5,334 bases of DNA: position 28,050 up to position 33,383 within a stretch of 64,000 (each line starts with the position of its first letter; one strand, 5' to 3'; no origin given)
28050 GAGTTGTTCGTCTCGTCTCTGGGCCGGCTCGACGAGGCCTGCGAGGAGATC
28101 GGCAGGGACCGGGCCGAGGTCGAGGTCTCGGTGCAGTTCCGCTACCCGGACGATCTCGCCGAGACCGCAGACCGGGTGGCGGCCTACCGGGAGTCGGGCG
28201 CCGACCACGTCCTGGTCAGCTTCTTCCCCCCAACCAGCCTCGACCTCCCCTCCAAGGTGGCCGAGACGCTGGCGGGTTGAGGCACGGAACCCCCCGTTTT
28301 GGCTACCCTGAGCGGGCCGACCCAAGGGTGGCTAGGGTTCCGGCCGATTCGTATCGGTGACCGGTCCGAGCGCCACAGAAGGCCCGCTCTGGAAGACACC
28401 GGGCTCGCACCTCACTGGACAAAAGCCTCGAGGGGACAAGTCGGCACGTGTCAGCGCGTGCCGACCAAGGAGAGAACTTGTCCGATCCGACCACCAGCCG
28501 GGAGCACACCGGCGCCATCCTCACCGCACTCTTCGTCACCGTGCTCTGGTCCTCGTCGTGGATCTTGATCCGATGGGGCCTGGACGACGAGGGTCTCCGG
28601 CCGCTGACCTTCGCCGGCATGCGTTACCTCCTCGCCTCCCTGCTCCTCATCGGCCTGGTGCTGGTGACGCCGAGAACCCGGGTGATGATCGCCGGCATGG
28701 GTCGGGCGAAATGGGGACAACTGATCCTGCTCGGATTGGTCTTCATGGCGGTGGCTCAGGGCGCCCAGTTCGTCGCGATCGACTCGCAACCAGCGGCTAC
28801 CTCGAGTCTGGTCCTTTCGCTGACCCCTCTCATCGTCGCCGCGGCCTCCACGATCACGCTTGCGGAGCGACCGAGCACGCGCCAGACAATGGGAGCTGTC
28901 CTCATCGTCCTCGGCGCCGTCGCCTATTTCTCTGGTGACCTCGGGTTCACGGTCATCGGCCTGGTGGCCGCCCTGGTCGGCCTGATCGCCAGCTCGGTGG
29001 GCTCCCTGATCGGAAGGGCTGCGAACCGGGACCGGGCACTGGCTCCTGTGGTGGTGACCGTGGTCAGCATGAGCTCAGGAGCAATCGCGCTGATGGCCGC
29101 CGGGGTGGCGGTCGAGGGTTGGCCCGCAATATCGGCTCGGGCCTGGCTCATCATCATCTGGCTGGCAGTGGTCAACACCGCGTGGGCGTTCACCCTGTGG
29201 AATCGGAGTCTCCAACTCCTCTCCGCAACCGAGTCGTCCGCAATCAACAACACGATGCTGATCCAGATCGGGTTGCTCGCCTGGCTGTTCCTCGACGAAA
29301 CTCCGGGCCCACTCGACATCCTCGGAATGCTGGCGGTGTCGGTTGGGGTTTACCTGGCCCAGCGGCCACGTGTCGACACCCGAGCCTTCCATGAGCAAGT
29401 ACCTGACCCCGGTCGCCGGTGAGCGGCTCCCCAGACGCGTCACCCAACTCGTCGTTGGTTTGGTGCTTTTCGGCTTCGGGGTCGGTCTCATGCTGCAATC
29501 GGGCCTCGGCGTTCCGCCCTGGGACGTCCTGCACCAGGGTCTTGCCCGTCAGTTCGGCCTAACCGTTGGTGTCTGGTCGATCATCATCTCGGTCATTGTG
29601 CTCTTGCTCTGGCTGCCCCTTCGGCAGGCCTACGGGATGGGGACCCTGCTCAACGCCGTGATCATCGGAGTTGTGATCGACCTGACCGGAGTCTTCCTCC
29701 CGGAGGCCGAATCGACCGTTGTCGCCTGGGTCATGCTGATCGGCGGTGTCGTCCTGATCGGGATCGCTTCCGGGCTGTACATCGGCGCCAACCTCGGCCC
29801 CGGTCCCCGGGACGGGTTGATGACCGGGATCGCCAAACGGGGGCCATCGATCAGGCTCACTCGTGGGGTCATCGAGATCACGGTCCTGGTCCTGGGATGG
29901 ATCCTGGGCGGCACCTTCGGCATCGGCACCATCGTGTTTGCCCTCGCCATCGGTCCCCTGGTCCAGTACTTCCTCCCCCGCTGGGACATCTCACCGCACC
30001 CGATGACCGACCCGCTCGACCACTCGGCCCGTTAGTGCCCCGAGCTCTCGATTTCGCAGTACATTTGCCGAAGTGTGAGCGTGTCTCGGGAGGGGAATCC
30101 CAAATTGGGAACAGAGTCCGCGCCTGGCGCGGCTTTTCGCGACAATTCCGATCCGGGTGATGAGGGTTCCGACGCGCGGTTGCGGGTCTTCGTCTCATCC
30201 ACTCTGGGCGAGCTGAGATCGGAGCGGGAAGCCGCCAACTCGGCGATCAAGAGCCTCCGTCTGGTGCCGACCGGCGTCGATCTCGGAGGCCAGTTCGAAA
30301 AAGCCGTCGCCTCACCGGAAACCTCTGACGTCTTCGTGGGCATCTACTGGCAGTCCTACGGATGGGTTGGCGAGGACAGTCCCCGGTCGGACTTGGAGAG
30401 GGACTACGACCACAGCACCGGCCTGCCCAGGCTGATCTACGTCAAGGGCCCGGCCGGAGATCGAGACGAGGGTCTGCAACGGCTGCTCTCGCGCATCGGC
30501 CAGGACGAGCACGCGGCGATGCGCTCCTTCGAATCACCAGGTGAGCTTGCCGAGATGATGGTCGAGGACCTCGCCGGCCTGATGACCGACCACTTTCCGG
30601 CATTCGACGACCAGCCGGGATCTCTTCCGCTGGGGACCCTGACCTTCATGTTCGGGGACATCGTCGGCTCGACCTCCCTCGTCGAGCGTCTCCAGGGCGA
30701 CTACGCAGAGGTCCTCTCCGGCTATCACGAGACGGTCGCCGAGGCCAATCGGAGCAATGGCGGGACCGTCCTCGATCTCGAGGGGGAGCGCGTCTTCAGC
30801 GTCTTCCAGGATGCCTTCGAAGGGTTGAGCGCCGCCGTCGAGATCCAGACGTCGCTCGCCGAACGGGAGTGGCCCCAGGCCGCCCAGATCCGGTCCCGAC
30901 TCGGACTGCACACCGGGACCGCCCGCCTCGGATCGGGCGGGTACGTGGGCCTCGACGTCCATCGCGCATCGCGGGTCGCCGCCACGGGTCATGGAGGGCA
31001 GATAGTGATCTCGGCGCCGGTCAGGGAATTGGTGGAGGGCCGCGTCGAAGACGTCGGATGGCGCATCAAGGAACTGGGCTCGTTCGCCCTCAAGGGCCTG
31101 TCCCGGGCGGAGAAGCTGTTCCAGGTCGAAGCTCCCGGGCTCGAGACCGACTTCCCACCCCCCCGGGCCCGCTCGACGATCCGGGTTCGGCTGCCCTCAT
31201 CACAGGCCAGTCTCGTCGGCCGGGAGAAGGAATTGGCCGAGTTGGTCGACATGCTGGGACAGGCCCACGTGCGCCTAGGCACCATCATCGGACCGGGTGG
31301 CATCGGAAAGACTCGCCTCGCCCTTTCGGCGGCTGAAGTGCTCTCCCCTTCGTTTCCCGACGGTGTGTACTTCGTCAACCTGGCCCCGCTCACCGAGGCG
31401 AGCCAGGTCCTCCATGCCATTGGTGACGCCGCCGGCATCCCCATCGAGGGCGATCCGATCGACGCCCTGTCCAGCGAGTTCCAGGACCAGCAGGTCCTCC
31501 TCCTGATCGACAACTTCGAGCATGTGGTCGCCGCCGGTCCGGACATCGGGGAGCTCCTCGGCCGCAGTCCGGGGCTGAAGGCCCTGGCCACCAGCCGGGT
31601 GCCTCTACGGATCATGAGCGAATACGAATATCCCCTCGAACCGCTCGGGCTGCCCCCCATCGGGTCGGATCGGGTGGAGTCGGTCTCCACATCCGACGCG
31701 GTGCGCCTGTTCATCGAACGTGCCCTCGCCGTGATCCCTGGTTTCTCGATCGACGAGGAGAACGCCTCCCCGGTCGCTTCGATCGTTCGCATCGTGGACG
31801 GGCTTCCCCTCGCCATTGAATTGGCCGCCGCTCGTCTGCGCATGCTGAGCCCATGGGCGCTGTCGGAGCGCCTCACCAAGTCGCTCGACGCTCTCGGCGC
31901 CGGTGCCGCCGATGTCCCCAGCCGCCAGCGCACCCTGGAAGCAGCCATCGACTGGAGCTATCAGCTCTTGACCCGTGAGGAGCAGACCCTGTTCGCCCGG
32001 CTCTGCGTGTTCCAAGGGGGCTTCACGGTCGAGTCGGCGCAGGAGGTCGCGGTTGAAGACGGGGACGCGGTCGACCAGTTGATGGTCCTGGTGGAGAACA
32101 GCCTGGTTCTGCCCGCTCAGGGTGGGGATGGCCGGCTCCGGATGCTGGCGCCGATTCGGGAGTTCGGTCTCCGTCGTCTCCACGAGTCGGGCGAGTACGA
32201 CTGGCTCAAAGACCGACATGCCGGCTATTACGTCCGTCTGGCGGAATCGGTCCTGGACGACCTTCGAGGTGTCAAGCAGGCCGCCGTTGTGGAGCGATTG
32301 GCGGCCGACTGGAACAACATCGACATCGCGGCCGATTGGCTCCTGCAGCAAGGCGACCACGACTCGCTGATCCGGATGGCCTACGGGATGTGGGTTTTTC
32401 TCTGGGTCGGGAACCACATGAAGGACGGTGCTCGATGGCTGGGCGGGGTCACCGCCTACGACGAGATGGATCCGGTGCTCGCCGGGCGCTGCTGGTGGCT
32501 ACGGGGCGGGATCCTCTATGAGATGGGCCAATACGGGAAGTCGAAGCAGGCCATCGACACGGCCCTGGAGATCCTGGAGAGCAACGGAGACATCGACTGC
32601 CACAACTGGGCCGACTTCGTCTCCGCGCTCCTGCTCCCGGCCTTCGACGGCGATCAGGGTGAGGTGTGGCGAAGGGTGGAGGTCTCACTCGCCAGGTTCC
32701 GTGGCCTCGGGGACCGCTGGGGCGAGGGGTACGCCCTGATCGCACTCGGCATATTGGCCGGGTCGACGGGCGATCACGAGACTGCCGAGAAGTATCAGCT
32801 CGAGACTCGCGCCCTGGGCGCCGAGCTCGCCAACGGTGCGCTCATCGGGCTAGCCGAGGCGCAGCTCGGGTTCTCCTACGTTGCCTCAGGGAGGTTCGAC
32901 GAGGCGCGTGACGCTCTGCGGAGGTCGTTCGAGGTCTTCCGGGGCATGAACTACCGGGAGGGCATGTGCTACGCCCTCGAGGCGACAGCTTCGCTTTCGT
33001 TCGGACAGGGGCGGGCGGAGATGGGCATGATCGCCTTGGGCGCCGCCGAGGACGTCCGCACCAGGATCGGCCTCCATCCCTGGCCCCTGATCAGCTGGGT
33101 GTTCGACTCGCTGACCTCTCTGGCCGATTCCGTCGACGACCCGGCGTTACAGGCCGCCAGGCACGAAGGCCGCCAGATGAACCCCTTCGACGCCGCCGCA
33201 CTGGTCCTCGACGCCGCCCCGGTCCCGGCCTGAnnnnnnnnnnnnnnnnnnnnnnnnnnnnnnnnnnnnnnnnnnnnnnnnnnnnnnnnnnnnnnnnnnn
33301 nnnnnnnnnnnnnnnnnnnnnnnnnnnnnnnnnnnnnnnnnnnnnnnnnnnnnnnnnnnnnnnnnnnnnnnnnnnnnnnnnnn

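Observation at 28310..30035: ykkC-family (guanidine-I-like) riboswitch controlling an EamA + YczE/YitT-like membrane gene pair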

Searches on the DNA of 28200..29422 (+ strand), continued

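Call 70: search_with_rna_model(model_id=R1, sources=[window, L082, L091, L092, L098, L099, L101, L102, L104, L111, L112, L136, L142, L144, L146, L155, L156, L157, L162, L172, L181, L184, L189, L194], max_evalue=1e-12, make_alignment=true)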
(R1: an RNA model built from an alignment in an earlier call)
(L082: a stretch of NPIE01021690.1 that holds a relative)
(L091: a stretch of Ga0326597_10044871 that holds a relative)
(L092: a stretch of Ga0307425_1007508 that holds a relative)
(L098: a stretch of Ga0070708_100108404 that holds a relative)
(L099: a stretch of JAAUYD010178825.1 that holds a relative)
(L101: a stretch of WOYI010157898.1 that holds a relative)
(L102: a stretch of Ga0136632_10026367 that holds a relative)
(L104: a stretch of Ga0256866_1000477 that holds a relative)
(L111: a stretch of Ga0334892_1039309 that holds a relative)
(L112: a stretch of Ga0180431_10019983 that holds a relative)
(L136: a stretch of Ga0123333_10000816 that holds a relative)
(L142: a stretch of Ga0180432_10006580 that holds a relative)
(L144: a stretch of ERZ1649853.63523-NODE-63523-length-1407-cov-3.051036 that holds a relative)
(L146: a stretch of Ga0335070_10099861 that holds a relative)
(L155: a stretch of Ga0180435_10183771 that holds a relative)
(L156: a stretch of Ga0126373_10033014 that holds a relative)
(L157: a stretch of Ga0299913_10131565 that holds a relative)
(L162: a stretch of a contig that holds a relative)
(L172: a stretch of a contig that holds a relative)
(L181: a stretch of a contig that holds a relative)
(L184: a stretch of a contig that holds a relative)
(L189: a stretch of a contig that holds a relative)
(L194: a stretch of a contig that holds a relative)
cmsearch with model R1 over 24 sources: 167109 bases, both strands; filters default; matches with E-value up to 1e-12: 24.
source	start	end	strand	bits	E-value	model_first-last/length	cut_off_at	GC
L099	1154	1276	+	127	3.8e-37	1-124/124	no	0.68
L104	8981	9101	-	125.2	1.4e-36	1-124/124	no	0.72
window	28315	28446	+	125.1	1.5e-36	1-124/124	no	0.66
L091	2311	2432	+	121.3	2.2e-35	1-124/124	no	0.63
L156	3251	3374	+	116.3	8.5e-34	1-124/124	no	0.73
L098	2062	2180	-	116.1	9.5e-34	1-124/124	no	0.68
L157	1615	1737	-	114.8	2.4e-33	1-124/124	no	0.67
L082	1803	1920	+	96.3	1.4e-27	1-124/124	no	0.63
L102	15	138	+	87.1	1e-24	1-124/124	no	0.59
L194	498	621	-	87.1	1e-24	1-124/124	no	0.59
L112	2490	2602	-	86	2.3e-24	1-124/124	no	0.61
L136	1266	1384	-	85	4.7e-24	1-124/124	no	0.66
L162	1104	1231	-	81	8.7e-23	1-124/124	no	0.65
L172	9080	9195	-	80.7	1e-22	1-124/124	no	0.66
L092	2370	2481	-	80.6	1.1e-22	1-124/124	no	0.62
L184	1152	1262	-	78.4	5.6e-22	1-124/124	no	0.61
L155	1188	1312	+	77.6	9.8e-22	1-124/124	no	0.64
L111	908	1020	+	75.3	5e-21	1-124/124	no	0.6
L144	1198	1309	-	72.2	4.9e-20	1-124/124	no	0.67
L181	2382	2494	+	71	1.1e-19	1-124/124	no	0.62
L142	4056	4180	+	68.3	7.5e-19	1-124/124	no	0.68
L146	1663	1795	+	68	9.6e-19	1-124/124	no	0.68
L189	480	639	-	67.6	1.2e-18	1-124/124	no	0.67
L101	2623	2734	+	61.8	8.3e-17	1-124/124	no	0.62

Alignment A4: 24 matches aligned to the model, 197 columns, each read 5' to 3' on its own strand. Consensus structure (alignment columns), stored with it:
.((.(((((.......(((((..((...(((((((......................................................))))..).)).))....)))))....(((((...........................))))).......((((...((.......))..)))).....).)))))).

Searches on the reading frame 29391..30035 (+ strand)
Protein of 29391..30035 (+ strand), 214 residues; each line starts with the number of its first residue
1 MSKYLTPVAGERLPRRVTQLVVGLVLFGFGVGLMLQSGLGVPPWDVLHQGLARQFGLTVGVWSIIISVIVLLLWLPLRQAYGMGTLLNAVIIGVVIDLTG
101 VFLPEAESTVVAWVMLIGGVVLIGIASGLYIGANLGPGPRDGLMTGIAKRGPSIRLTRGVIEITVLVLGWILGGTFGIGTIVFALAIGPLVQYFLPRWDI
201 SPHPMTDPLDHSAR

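Call 5: search_protein_families(library=pfam, proteins=[window:29391-30035:+], max_evalue=0.01)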
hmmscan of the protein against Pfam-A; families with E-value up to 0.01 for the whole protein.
window:29391-30035:+ (214 aa): 1 family
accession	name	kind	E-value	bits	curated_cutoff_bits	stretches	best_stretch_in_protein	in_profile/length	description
PF02588.21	YitT_membrane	-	9.7e-05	22.3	24.3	1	17-99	97-180/205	Uncharacterised 5xTM membrane BCR, YitT family COG1284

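Call 6: search_protein_families(library=ncbifam, proteins=[window:29391-30035:+], max_evalue=0.01)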
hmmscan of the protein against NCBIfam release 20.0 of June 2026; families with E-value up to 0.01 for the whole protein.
window:29391-30035:+ (214 aa): 2 families
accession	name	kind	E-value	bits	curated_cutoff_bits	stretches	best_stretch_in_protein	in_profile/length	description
NF052291.1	membrane_YczE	equivalog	7.4e-72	241.1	205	1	15-196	2-184/185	membrane protein YczE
NF006518.0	PRK08965.1-2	equivalog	0.0026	17.6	159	0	64-122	13-71/166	Na+/H+ antiporter subunit E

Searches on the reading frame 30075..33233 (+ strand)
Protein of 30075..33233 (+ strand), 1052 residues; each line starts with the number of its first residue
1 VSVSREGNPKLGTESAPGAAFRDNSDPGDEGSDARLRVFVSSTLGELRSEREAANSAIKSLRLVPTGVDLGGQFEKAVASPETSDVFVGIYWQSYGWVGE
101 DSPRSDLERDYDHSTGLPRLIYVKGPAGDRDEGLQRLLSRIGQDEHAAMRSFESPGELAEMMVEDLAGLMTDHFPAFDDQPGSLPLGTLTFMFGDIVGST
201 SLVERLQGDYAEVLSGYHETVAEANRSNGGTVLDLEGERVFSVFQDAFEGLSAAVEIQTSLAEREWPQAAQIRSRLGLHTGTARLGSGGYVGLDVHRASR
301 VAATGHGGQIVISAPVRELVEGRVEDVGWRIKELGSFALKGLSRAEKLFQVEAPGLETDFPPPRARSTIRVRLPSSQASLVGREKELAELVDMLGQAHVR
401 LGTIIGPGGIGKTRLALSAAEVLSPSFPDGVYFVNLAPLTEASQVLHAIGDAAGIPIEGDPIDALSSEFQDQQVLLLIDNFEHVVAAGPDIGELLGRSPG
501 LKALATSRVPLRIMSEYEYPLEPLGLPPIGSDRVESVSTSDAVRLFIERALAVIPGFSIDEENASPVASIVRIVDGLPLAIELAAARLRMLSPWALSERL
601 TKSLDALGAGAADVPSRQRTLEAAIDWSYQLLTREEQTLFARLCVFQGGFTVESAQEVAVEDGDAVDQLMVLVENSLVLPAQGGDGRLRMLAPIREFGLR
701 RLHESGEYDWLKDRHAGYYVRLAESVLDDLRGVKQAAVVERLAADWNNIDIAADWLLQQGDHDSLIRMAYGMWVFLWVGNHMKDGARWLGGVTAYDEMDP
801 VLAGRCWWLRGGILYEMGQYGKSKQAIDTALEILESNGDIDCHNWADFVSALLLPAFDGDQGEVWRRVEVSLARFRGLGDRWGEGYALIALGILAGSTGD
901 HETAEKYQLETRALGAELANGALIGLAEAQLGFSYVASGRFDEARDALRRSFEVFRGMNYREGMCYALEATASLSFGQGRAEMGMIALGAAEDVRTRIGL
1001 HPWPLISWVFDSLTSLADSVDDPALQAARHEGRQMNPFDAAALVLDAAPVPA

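Call 5: search_protein_families(library=pfam, proteins=[window:30075-33233:+], max_evalue=0.01)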
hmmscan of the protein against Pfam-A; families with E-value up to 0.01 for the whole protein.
window:30075-33233:+ (1052 aa): 11 families
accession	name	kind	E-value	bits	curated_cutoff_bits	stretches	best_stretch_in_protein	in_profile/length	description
PF13424.12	TPR_12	-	4.2e-09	36.9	30.1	1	888-956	6-76/77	Tetratricopeptide repeat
PF13271.11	DUF4062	-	7.9e-09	36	24.7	1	37-113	1-81/82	Domain of unknown function (DUF4062)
PF07719.23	TPR_2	-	1.4e-07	31.5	27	0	805-835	2-32/34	Tetratricopeptide repeat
PF13191.12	AAA_16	-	8.5e-07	30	32.6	1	380-452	2-85/167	AAA ATPase domain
PF13401.12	AAA_22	-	2.4e-06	28.3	27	1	400-488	6-97/130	AAA domain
PF13181.12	TPR_8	-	4.5e-06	26.8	25.7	0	805-833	2-30/34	Tetratricopeptide repeat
PF00211.25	Guanylate_cyc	-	6.5e-05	23.1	21.9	1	188-346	8-176/183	Adenylate and Guanylate cyclase catalytic domain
PF00515.34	TPR_1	-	0.00019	21.6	27.8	0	929-953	5-29/34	Tetratricopeptide repeat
PF01637.24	ATPase_2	-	0.00088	19.6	33.2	1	381-437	2-58/225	ATPase domain predominantly from Archaea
PF13428.12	TPR_14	-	0.0015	19.5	23.5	0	930-955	6-31/44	Tetratricopeptide repeat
PF13374.12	TPR_10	-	0.009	16.5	27.5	0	930-954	7-31/42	Tetratricopeptide repeat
